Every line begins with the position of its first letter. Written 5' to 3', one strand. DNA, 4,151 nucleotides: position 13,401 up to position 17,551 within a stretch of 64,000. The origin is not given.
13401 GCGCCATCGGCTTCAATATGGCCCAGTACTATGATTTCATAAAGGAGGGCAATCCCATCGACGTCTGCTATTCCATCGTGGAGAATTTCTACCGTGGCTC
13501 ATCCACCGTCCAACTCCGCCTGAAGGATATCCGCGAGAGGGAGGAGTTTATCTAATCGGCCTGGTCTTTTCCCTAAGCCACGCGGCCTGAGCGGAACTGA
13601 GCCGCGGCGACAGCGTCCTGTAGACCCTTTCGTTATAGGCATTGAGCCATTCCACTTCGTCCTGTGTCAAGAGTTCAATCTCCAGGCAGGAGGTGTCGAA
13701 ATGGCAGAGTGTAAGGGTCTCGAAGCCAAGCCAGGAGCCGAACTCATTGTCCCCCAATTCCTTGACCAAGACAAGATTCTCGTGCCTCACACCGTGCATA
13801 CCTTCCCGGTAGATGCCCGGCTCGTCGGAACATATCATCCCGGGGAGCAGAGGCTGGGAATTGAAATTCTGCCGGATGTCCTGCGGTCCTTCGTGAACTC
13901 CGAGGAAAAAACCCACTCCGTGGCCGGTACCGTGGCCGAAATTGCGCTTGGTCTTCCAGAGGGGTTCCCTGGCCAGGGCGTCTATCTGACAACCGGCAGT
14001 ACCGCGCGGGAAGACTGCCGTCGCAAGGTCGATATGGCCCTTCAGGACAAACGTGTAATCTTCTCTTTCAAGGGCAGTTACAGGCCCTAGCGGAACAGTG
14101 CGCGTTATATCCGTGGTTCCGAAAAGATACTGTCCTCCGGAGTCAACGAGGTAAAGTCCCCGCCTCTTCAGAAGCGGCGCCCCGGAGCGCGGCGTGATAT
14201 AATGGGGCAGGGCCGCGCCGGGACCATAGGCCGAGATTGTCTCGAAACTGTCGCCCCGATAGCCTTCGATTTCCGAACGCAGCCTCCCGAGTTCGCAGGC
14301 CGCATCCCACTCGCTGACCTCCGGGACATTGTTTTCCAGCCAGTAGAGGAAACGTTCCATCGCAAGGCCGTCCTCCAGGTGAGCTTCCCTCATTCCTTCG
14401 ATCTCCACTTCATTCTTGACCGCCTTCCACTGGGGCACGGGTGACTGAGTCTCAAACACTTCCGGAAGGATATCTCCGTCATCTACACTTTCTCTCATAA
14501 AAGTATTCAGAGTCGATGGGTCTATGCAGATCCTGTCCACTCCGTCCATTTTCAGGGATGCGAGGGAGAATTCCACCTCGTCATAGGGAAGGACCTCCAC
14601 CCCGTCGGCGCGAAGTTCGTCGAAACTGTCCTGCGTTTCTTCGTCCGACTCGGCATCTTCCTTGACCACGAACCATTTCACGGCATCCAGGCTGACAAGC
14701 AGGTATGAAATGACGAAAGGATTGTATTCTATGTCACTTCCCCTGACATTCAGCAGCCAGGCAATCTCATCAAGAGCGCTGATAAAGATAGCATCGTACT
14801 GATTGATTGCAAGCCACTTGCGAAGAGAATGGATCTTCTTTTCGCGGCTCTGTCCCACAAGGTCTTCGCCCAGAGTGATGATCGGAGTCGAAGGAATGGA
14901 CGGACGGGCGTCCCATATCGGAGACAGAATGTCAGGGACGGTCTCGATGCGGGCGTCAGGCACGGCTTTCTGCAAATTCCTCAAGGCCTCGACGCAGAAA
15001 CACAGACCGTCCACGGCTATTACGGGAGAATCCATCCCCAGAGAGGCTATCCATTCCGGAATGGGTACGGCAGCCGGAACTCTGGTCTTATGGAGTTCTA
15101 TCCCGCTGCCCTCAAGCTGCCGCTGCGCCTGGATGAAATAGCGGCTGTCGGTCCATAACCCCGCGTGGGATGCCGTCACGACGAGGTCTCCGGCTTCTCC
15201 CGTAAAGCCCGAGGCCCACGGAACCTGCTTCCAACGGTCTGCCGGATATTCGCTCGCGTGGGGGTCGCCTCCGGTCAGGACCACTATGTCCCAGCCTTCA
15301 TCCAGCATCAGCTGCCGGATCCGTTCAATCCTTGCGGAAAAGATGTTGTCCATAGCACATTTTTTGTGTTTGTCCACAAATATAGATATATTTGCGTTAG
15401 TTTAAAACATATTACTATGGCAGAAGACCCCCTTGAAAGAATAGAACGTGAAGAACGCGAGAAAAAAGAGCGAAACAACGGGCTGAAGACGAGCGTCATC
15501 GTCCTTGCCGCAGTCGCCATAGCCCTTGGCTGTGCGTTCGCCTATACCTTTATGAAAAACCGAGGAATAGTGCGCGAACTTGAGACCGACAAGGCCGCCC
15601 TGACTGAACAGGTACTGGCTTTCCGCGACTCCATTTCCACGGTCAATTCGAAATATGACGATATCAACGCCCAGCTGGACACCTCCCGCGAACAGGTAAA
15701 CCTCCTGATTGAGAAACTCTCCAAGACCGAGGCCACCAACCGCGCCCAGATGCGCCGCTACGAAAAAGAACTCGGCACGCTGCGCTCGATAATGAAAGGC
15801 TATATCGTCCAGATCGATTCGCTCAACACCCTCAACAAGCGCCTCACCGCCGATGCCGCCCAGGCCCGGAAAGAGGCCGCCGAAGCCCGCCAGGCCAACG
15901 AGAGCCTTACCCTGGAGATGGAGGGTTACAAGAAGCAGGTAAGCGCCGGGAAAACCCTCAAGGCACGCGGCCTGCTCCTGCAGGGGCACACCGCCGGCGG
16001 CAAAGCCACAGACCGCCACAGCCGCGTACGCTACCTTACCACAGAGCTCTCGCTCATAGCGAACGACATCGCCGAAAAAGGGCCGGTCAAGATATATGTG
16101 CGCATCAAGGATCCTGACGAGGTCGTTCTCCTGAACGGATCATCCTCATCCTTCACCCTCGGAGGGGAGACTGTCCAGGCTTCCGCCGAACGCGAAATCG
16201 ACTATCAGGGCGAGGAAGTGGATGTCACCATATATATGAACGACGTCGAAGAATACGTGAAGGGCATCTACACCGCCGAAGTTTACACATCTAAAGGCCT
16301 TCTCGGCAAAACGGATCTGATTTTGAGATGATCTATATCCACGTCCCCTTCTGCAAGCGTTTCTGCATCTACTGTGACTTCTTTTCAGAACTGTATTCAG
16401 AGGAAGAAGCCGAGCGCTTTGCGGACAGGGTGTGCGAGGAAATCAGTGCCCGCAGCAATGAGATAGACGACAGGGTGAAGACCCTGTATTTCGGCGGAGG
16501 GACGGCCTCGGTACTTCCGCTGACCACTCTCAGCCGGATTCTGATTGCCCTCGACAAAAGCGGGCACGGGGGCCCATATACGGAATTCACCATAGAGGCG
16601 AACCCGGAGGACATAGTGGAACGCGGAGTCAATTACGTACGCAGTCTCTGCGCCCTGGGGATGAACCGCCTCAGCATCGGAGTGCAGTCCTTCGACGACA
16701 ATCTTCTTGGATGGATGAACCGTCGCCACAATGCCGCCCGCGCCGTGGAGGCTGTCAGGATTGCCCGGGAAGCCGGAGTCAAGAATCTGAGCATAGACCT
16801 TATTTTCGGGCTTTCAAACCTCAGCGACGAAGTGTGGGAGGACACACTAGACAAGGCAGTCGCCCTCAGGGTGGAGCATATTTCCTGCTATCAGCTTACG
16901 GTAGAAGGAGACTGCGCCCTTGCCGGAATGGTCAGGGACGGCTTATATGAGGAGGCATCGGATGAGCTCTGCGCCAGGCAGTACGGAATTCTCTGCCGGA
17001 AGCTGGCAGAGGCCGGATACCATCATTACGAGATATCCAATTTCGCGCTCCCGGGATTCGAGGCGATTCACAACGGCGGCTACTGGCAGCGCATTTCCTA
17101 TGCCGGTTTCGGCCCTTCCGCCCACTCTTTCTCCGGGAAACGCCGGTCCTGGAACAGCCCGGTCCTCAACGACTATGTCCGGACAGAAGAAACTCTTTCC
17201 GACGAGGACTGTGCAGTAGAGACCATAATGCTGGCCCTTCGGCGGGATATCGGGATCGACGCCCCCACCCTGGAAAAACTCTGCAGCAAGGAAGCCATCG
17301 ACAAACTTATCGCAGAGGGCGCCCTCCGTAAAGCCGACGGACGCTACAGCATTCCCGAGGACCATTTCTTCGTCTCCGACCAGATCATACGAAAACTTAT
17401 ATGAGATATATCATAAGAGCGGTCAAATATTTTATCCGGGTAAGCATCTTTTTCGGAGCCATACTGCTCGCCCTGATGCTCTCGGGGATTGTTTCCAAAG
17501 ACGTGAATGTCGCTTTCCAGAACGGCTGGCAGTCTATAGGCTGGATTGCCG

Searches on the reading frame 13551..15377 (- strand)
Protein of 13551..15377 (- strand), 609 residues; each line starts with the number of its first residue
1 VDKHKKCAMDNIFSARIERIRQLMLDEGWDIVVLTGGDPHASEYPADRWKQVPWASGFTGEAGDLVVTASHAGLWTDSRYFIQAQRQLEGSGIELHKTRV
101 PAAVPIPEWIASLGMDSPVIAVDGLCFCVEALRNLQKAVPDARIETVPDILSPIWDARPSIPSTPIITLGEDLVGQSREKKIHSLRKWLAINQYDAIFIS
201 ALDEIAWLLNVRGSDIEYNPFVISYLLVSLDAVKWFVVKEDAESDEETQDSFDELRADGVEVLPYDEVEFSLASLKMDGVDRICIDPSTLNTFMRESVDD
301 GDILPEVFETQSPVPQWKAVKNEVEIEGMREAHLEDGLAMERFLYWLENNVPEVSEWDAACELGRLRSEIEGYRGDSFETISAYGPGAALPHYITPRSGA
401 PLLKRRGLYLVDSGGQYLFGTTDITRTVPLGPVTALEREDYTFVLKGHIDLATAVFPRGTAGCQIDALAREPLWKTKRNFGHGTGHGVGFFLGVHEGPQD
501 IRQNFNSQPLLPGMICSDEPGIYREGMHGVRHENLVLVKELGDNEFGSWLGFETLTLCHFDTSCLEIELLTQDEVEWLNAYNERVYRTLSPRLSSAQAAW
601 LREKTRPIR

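Call 26: search_protein_families(library=pfam, proteins=[window:13551-15377:-], max_evalue=0.001)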
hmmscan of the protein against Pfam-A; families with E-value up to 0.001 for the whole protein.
window:13551-15377:- (609 aa): 4 families
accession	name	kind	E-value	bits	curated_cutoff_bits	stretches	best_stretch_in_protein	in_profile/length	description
PF00557.29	Peptidase_M24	-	1e-48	166.3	23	1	327-540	1-208/208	Metallopeptidase family M24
PF16189.11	Creatinase_N_2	-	3.9e-41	141.2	29.7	1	158-325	2-161/161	Creatinase/Prolidase N-terminal domain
PF16188.10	Peptidase_M24_C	-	4.5e-23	81.4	28.9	1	549-608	2-63/63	C-terminal region of peptidase_M24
PF01321.24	Creatinase_N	-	3.6e-16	60.3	22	1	16-147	1-118/128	Creatinase/Prolidase N-terminal domain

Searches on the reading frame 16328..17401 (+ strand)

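Call 26: search_protein_families(library=pfam, proteins=[window:16328-17401:+], max_evalue=0.001)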
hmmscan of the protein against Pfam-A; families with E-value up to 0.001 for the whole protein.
window:16328-17401:+ (358 aa): 1 family
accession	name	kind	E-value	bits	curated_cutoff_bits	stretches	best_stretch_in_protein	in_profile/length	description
PF04055.27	Radical_SAM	-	8.4e-26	91.5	29.5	1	3-176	1-165/166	Radical SAM superfamily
